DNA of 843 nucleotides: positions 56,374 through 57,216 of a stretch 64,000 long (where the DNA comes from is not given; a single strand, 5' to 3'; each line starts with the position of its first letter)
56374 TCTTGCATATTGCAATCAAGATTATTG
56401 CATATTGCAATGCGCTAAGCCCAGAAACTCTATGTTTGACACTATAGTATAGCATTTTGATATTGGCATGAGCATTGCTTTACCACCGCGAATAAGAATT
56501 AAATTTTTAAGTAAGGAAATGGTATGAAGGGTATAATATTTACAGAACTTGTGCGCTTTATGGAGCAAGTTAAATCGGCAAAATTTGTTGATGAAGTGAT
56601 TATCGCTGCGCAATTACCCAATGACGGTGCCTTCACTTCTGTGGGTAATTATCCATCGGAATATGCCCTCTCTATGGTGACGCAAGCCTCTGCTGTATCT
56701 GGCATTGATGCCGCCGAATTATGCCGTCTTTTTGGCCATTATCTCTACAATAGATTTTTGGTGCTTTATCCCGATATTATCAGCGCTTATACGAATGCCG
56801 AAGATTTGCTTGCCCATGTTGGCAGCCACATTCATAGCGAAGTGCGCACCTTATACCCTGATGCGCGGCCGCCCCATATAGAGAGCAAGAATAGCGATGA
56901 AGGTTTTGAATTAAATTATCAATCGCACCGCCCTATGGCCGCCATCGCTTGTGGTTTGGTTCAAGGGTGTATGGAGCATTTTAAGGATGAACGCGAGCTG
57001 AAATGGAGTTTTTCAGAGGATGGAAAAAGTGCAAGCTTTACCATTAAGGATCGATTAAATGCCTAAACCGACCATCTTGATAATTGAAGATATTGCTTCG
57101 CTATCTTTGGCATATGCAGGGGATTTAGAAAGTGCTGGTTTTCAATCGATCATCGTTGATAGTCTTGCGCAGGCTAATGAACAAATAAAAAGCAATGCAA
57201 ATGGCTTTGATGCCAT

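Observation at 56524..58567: H-NOX haem-gas sensor gene overlapping a LuxO-type sigma-54 activator gene, with no kinase in the operon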

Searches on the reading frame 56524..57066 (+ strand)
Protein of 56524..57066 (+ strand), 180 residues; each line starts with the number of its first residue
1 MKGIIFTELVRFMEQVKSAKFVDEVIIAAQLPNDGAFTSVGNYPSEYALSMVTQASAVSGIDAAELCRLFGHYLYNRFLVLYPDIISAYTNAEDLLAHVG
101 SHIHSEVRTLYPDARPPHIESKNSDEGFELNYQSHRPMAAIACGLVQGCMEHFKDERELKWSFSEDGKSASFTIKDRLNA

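Call 3: search_protein_families(library=pfam, proteins=[window:56524-57066:+], max_evalue=0.01)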
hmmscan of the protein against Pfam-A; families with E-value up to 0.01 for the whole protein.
window:56524-57066:+ (180 aa): 1 family
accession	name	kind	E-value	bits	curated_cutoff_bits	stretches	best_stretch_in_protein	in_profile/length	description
PF07700.20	HNOB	-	8.4e-30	104.3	25.5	1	2-158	1-160/163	Haem-NO-binding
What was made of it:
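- On H-NOX (Pfam PF07700, haem NO/O2-binding): E 8.4e-30, 104.3 bits against a cut-off of 25.5; residues 2-158 cover profile positions 1-160 of 163 (call 3).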

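Call 4: search_protein_families(library=ncbifam, proteins=[window:56524-57066:+], max_evalue=0.01)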
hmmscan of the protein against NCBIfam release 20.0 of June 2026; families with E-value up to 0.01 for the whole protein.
window:56524-57066:+ (180 aa): 0 families

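Call 12: find_homologous_proteins(query=window:56524-57063:+, max_evalue=0.00001)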
Query window:56524-57063:+ (180 aa): 103 proteins with E <= 0.00001 among 136 candidates.
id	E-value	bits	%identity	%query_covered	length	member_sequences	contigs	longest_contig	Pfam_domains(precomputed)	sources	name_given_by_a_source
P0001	7.2e-116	402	100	100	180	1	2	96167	PF07700.21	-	-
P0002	2.3e-102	358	88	100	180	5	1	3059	PF07700.21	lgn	-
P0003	3.0e-100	351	87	100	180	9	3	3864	PF07700.21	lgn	-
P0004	1.5e-98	345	85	100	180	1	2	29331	PF07700.21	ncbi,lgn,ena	-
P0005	1.7e-95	336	83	99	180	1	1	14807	PF07700.21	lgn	-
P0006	2.3e-95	335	83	100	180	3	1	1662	PF07700.21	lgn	-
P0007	3.5e-92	325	79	100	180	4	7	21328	PF07700.21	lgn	-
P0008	5.8e-91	321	77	100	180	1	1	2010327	PF07700.21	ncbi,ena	-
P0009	2.7e-89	315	79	99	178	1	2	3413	PF07700.21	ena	-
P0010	2.7e-88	312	75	100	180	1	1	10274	PF07700.21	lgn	-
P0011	5.7e-87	308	78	97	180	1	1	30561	PF07700.21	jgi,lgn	-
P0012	3.6e-85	302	73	99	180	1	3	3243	PF07700.21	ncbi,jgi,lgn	-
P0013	1.3e-76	274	70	97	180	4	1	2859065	PF07700.21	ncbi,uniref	ncbi:heme NO-binding domain-containing protein [Parasphingorhabdus sp. DH2-15]|uniref:heme NO-bindin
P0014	1.4e-76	274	72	97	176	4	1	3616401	PF07700.21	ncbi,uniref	ncbi:heme NO-binding domain-containing protein [Sphingorhabdus sp. Alg231-15]|uniref:heme NO-binding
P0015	3.5e-75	269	67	100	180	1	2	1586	PF07700.21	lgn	-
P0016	6.7e-75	268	66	100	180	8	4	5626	PF07700.21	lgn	-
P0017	1.4e-74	267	71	97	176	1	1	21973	PF07700.21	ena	-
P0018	5.7e-74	265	68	97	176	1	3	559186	PF07700.21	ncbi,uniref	ncbi:MAG: heme NO-binding domain-containing protein [Parasphingorhabdus sp.]|uniref:heme NO-binding 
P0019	1.9e-73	264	67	97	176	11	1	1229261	PF07700.21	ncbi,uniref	ncbi:heme NO-binding domain-containing protein [Parasphingorhabdus sp.]|uniref:heme NO-binding domai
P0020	3.7e-73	263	66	97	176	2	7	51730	PF07700.21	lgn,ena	-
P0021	3.7e-73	263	68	97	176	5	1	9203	PF07700.21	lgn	-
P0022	4.2e-73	263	67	97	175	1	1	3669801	PF07700.21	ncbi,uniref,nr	ncbi:guanylate cyclase [Parasphingopyxis algicola]|uniref:heme NO-binding domain-containing protein 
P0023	1.7e-72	261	68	97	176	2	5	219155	PF07700.21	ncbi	ncbi:MAG: heme NO-binding domain-containing protein [Parasphingorhabdus sp.]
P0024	5.8e-72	259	66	97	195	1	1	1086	PF07700.21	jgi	-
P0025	5.9e-72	259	67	97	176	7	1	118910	PF07700.21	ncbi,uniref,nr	ncbi:heme NO-binding domain-containing protein [Sphingopyxis sp. BSNA05]|uniref:heme NO-binding doma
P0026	2.8e-71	257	67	97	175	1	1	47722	PF07700.21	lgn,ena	-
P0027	4.2e-71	256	67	97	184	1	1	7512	PF07700.21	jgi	-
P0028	6.2e-71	256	67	97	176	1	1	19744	PF07700.21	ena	-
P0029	1.1e-70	255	67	97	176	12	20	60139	PF07700.21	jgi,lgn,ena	jgi:hypothetical protein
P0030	1.9e-69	251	67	97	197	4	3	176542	PF07700.21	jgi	-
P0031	1.9e-68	247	65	97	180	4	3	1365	PF07700.21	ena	-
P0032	1.6e-67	244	63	97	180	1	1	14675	PF07700.21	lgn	-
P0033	7.5e-67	242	64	97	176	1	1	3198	PF07700.21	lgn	-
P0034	3.9e-66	240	63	97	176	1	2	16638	PF07700.21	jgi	-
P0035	1.3e-65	238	61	97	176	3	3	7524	PF07700.21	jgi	jgi:hypothetical protein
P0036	2.5e-65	237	61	98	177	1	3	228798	PF07700.21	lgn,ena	-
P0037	1.0e-64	235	61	97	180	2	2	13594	PF07700.21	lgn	-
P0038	1.4e-64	235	61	100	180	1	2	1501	PF07700.21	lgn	-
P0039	5.7e-62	226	59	98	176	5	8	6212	PF07700.21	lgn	-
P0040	1.7e-61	225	59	97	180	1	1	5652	PF07700.21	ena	-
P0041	9.6e-60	219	59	97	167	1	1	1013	PF07700.21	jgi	jgi:hypothetical protein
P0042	1.1e-58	216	58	96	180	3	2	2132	PF07700.21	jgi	jgi:Haem-NO-binding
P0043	5.9e-58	213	53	100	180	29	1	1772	PF07700.21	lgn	-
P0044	5.4e-57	210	55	97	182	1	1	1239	PF07700.21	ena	-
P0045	1.2e-56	209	56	98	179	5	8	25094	PF07700.21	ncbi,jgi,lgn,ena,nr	ncbi:MAG TPA: heme NO-binding domain-containing protein [Chakrabartia sp.]|jgi:hypothetical protein|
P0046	1.4e-56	209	55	97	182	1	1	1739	PF07700.21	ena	-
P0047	1.7e-56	209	57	96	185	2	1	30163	PF07700.21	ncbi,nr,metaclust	ncbi:hypothetical protein IP88_10630 [alpha proteobacterium AAP81b]|nr:hypothetical protein IP88_106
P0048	1.8e-56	208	54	96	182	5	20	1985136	PF07700.21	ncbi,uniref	ncbi:MAG: heme NO-binding domain-containing protein [Parasphingorhabdus sp.]|uniref:heme NO-binding 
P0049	7.7e-55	203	51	100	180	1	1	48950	PF07700.21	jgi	jgi:hypothetical protein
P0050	2.1e-53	198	51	97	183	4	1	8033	PF07700.21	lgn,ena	-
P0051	3.9e-53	198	53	97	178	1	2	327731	PF07700.21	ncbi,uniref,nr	ncbi:heme NO-binding domain-containing protein [Alteraurantiacibacter aestuarii]|uniref:Guanylate cy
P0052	6.1e-53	197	52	97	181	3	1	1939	PF07700.21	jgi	-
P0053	6.3e-53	197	55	97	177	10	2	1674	PF07700.21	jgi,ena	jgi:hypothetical protein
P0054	1.1e-52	196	52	97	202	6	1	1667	PF07700.21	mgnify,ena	mgnify:FL=1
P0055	1.1e-52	196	53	97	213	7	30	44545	PF07700.21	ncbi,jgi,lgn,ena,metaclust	jgi:hypothetical protein|metaclust:\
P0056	1.7e-52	196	53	97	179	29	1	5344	PF07700.21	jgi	jgi:hypothetical protein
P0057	2.0e-52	195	51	97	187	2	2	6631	PF07700.21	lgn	-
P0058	5.6e-52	194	53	97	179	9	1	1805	PF07700.21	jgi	jgi:hypothetical protein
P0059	1.4e-51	193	53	98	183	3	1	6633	PF07700.21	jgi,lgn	-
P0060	1.8e-51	192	53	98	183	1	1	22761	PF07700.21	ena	-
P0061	2.3e-51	192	53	97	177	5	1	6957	PF07700.21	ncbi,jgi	jgi:hypothetical protein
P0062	3.9e-51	191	53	97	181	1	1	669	PF07700.21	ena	-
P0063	4.2e-51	191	53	97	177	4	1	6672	PF07700.21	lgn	-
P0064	4.2e-51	191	53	97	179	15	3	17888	PF07700.21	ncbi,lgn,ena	-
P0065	4.8e-51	191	51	97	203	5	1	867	PF07700.21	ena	-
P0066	6.0e-51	190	52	97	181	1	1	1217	PF07700.21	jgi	jgi:hypothetical protein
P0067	3.7e-50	188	51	98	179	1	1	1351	PF07700.21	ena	-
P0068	4.6e-50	188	51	97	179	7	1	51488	PF07700.21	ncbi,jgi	jgi:hypothetical protein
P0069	4.8e-50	188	51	97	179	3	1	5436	PF07700.21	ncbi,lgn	-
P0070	6.1e-50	187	52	97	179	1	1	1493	PF07700.21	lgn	-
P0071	7.8e-50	187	50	97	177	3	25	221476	PF07700.21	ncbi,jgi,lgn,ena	-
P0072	1.3e-49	186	52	97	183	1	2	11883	PF07700.21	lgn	-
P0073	1.8e-49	186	50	97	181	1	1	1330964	PF07700.21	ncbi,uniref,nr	ncbi:guanylate cyclase [Polymorphobacter arshaanensis]|uniref:Guanylate cyclase n=1 Tax=Glacieibacte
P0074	2.0e-49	186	51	97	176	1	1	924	PF07700.21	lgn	-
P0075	3.5e-49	185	53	88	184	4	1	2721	PF07700.21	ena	-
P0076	4.2e-49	184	49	97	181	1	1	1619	PF07700.21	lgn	-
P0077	4.9e-49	184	49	97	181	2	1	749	PF07700.21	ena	-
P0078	5.0e-49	184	50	97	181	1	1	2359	PF07700.21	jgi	jgi:hypothetical protein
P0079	2.5e-48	182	52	97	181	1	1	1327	PF07700.21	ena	-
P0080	2.8e-48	182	49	100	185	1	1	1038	PF07700.21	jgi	jgi:Haem-NO-binding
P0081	4.4e-48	181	49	95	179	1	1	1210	PF07700.21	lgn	-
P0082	2.8e-47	179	54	85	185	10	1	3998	PF07700.21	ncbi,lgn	-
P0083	2.8e-47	179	50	97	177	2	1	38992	PF07700.21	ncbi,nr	ncbi:hypothetical protein B2G71_22020 [Novosphingobium sp. PC22D]|nr:hypothetical protein B2G71_2202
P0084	8.9e-47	177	51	97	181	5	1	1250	PF07700.21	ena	-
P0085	1.0e-46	177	47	97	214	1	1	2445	PF07700.21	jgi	-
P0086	3.8e-46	175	47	98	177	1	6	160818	PF07700.21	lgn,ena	-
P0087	4.9e-46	175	48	97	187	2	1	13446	PF07700.21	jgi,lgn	jgi:hypothetical protein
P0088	9.3e-46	174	48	97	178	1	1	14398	PF07700.21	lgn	-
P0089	1.1e-45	173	46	99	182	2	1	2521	PF07700.21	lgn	-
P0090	1.8e-45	173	49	98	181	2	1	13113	PF07700.21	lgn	-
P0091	2.6e-45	172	46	95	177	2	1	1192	PF07700.21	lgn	-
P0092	2.8e-45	172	48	100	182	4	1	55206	PF07700.21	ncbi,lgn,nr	ncbi:MAG: guanylate cyclase [Alphaproteobacteria bacterium PA4]|nr:MAG: guanylate cyclase [Alphaprot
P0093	4.3e-45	171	53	88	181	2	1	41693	PF07700.21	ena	-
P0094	5.1e-45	171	46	95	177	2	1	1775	PF07700.21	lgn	-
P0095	1.3e-43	167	47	98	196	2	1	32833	PF07700.21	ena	-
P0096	3.2e-42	162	47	97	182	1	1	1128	PF07700.21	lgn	-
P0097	5.6e-32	129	43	98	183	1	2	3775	PF07700.21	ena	-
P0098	3.5e-31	126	41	97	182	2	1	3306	PF07700.21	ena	-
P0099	3.1e-30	123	41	97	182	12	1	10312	PF07700.21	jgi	jgi:hypothetical protein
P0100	1.3e-29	121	40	97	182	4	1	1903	PF07700.21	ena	-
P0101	1.3e-29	121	40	97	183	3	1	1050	PF07700.21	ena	-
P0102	2.5e-26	110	42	85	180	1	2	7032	PF07700.21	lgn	-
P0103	4.4e-21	93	78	36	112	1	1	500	PF07700.21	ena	-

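Call 13: find_encoding_contigs(protein=P0008, flank=10000, max_places=2)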
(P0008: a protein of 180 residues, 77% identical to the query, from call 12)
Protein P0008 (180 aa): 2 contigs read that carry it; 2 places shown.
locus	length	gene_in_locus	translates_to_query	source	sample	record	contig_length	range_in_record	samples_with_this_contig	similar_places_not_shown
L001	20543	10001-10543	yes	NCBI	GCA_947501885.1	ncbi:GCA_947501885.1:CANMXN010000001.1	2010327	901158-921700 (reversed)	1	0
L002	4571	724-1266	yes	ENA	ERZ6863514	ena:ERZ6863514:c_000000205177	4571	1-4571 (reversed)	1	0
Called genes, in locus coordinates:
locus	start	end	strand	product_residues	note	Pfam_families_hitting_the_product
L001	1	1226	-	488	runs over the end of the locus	PF03808:Glyco_tran_WecG, PF02397:Bac_transf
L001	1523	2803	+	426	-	PF01943:Polysacc_synt, PF13440:Polysacc_synt_3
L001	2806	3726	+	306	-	PF00535:Glycos_transf_2, PF10111:Glyco_tranf_2_2, PF13641:Glyco_tranf_2_3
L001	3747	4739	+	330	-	PF00535:Glycos_transf_2, PF10111:Glyco_tranf_2_2, PF13641:Glyco_tranf_2_3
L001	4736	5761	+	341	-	PF13439:Glyco_transf_4, PF20706:GT4-conflict (weak), PF00534:Glycos_transf_1, PF13692:Glyco_trans_1_4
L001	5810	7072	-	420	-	PF04932:Wzy_C (weak)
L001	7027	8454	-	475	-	-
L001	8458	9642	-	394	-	PF02563:Poly_export (weak), PF22461:SLBB_2 (weak)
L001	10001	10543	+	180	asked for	PF07700:HNOB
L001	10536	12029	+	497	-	PF00072:Response_reg, PF00158:Sigma54_activat, PF14532:Sigma54_activ_2, PF07728:AAA_5 (weak), PF25601:AAA_lid_14, PF02954:HTH_8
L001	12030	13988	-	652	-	PF02449:Glyco_hydro_42, PF08532:Glyco_hydro_42M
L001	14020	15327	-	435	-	PF00202:Aminotran_3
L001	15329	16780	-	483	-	-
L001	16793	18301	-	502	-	PF00171:Aldedh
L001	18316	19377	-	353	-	PF03435:Sacchrp_dh_NADP (weak), PF16653:Sacchrp_dh_C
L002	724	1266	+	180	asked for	PF07700:HNOB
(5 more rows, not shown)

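Call 14: find_encoding_contigs(protein=P0013, flank=10000, max_places=2)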
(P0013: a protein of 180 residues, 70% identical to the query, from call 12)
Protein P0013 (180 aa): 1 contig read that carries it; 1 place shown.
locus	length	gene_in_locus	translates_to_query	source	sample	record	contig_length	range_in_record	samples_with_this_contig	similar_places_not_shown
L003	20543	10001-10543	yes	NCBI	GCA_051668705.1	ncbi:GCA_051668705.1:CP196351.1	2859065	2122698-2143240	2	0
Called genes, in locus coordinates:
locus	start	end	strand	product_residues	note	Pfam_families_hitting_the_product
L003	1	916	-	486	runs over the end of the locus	PF03808:Glyco_tran_WecG, PF02397:Bac_transf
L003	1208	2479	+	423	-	PF01943:Polysacc_synt, PF13440:Polysacc_synt_3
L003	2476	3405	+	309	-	PF00535:Glycos_transf_2, PF10111:Glyco_tranf_2_2, PF13641:Glyco_tranf_2_3 (weak)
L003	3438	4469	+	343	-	PF00535:Glycos_transf_2, PF10111:Glyco_tranf_2_2, PF13641:Glyco_tranf_2_3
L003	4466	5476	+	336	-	PF13439:Glyco_transf_4 (weak), PF20706:GT4-conflict, PF00534:Glycos_transf_1, PF13692:Glyco_trans_1_4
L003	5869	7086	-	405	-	-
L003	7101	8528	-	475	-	-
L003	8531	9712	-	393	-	PF02563:Poly_export (weak), PF22461:SLBB_2 (weak)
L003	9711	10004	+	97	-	-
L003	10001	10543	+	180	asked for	PF07700:HNOB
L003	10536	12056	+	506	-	PF00072:Response_reg, PF00158:Sigma54_activat, PF14532:Sigma54_activ_2, PF07728:AAA_5 (weak), PF25601:AAA_lid_14, PF13551:HTH_29 (faint), PF02954:HTH_8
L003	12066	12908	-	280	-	PF01073:3Beta_HSD, PF01370:Epimerase, PF02719:Polysacc_synt_2 (faint), PF04321:RmlD_sub_bind (weak), PF07993:NAD_binding_4 (faint), PF13460:NAD_binding_10, PF16363:GDP_Man_Dehyd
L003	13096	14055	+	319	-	PF00890:FAD_binding_2 (faint), PF01134:GIDA (faint), PF01266:DAO (faint), PF07992:Pyr_redox_2, PF12831:FAD_oxidored (weak), PF13738:Pyr_redox_3, PF00070:Pyr_redox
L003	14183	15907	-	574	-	PF02538:Hydantoinase_B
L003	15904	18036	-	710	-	PF05378:Hydant_A_N, PF01968:Hydantoinase_A, PF19278:Hydant_A_C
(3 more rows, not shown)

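Call 15: find_encoding_contigs(protein=P0051, flank=10000, max_places=2)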
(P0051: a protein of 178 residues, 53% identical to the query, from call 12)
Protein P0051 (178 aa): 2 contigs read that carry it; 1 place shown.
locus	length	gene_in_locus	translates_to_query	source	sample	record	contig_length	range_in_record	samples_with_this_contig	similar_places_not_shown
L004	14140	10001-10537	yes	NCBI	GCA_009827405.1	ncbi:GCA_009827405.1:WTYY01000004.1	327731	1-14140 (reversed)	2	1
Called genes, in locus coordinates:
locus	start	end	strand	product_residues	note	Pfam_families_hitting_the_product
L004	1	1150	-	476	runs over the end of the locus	PF03808:Glyco_tran_WecG, PF02397:Bac_transf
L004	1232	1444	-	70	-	-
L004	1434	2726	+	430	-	PF01943:Polysacc_synt, PF13440:Polysacc_synt_3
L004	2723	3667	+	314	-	PF13641:Glyco_tranf_2_3, PF00535:Glycos_transf_2, PF10111:Glyco_tranf_2_2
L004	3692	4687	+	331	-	PF00535:Glycos_transf_2, PF10111:Glyco_tranf_2_2, PF13641:Glyco_tranf_2_3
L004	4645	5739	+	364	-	PF13579:Glyco_trans_4_4, PF13439:Glyco_transf_4 (weak), PF20706:GT4-conflict, PF00534:Glycos_transf_1, PF13692:Glyco_trans_1_4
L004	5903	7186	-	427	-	PF04932:Wzy_C (weak)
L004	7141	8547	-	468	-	-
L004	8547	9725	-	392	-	PF02563:Poly_export, PF22461:SLBB_2 (faint)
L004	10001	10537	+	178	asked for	PF07700:HNOB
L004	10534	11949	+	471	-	PF00072:Response_reg, PF00158:Sigma54_activat, PF14532:Sigma54_activ_2, PF25601:AAA_lid_14, PF02954:HTH_8 (weak), PF13384:HTH_23 (weak)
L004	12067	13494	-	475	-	PF00171:Aldedh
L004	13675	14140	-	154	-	?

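Call 19: find_related_loci(query=A1, collection=genome_contigs, flank=10000)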
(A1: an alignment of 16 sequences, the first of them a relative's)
Query A1 (180 aa) in genome_contigs; peptide patterns used: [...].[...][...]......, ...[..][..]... (x = any residue, [..] = any of these).
600 stretches matched a pattern (row limit reached: there are more); 568 encode a relative of the query (tblastn E <= 1e-3); the best 80 are kept; 80 distinct loci.
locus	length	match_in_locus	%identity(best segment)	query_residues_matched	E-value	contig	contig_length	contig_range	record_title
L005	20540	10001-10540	89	1-180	6e-111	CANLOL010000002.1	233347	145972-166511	uncultured Sphingorhabdus sp. isolate 902.fasta genome assembly, contig: NODE_2, whole genome shotgun sequence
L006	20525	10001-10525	70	1-175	6e-83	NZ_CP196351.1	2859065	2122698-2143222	Parasphingorhabdus sp. DH2-15 chromosome, complete genome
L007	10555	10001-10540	67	1-180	5e-82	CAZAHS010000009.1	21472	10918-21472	MAG TPA_asm: uncultured Sphingomonadaceae bacterium isolate SRP268394_co2_141 genome assembly, contig: NODE_3670_length_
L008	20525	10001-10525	67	1-175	5e-81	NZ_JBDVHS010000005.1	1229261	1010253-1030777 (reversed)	MAG: Parasphingorhabdus sp. isolate CB.01.F.D3_159_43 CB_01_F_D3_159_43_000000000005, whole genome shotgun sequence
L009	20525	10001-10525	65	1-175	5e-79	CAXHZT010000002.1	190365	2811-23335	MAG TPA_asm: uncultured Sphingorhabdus sp. isolate ERR7163071_binner12_10 genome assembly, contig: ERZ8868744.35, whole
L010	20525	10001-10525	58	1-176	6e-69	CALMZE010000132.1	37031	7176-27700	MAG TPA_asm: uncultured Sphingomonadales bacterium isolate SRR2107216_bin.19_CONCOCT_v1.1_MAG genome assembly, contig: E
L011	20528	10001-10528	58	1-177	8e-69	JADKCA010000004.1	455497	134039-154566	MAG: Sphingomonadales bacterium isolate OdNE_18-Q3-R46-58_BATAC.286 tig00002862-10-4545000, whole genome shotgun sequenc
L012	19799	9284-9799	57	1-172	1e-63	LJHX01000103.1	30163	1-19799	Alpha proteobacterium AAP81b AAP81b_Contigs_103, whole genome shotgun sequence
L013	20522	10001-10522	54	1-174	3e-63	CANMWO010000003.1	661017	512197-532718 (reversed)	uncultured Sphingomonadaceae bacterium isolate YR25-13-3Z.fasta genome assembly, contig: NODE_3, whole genome shotgun se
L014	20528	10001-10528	56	1-176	3e-63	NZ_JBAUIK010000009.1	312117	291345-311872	MAG: Pontixanthobacter sp. isolate MFD12139_ilm_asm_bin3 k127_35280, whole genome shotgun sequence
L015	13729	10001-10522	53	1-174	7e-60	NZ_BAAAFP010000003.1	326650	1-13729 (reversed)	Alteraurantiacibacter aestuarii strain JCM 16339 sequence3, whole genome shotgun sequence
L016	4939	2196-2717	52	1-174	7e-59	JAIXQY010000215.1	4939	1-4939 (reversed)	MAG: Sphingomonadales bacterium isolate C4_MAG_00046 pond_C4_MAG_00046_000000000227, whole genome shotgun sequence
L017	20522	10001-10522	51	1-174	3e-57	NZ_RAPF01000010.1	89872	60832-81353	Altericroceibacterium spongiae strain HN-Y73 contig10, whole genome shotgun sequence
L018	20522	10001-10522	48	1-174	1e-56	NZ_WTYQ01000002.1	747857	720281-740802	Altericroceibacterium indicum strain DSM 18604 NODE_2_length_747857, whole genome shotgun sequence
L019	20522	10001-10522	51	1-174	3e-56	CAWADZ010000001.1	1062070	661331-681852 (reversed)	MAG: uncultured Alphaproteobacteria bacterium isolate MFD03250.bin.1.44 genome assembly, contig: contig_11128, whole gen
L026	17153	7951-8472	51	1-174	2e-59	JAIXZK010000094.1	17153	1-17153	MAG: Sphingomonadales bacterium isolate D8_MAG_00049 pond_D8_MAG_00049_000000000376, whole genome shotgun sequence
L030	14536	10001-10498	45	1-169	4e-46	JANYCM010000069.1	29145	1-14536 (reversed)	MAG: Sphingomonadales bacterium isolate 336R_metabinner_156 336R_k141_2382564, whole genome shotgun sequence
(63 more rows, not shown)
